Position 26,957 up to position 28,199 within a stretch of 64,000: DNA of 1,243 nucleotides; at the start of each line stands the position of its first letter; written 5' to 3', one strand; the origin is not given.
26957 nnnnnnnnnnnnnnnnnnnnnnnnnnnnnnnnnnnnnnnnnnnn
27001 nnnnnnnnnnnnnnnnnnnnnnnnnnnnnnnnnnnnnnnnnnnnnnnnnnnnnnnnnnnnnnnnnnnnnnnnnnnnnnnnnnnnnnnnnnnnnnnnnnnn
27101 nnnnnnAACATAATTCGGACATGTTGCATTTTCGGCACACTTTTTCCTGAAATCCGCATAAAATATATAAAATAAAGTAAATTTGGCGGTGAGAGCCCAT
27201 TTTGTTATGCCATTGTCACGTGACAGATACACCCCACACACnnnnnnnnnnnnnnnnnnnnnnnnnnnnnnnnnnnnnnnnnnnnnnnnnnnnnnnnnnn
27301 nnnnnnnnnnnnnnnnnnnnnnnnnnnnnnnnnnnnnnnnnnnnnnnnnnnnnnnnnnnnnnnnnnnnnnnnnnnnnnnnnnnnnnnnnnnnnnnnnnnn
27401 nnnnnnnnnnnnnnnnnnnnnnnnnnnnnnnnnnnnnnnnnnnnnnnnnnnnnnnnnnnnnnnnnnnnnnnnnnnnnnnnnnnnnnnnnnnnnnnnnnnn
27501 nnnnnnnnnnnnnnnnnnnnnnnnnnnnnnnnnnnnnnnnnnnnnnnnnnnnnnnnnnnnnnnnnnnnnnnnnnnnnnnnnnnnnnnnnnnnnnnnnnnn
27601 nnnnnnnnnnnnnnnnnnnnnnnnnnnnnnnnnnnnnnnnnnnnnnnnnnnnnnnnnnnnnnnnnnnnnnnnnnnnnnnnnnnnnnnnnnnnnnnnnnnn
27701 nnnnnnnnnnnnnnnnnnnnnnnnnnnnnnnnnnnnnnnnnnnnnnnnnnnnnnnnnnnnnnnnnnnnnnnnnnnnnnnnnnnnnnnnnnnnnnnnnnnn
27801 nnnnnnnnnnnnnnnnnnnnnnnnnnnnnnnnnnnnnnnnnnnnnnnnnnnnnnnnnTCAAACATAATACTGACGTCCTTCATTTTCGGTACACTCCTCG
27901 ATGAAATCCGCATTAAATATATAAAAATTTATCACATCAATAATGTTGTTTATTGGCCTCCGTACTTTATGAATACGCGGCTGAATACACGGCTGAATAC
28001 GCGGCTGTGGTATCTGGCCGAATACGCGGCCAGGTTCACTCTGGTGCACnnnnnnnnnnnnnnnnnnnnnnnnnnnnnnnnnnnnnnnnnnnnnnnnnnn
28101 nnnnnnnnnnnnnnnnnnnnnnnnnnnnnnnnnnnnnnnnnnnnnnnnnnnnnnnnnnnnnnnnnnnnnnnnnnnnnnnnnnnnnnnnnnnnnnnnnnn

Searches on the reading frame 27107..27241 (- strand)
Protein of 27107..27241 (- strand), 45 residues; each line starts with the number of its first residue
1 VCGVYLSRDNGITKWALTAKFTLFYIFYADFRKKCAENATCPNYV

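Call 33: find_encoding_contigs(protein=window:27107-27241:-, flank=10000, max_places=10)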
Protein seq(45 aa) (45 aa): no gene with exactly this product is on record in the collection.

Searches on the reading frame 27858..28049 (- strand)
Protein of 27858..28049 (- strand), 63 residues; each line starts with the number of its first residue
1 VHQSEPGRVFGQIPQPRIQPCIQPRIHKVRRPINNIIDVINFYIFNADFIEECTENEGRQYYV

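Call 34: find_encoding_contigs(protein=window:27858-28049:-, flank=10000, max_places=10)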
Protein window:27858-28049:- (63 aa): no gene with exactly this product is on record in the collection.
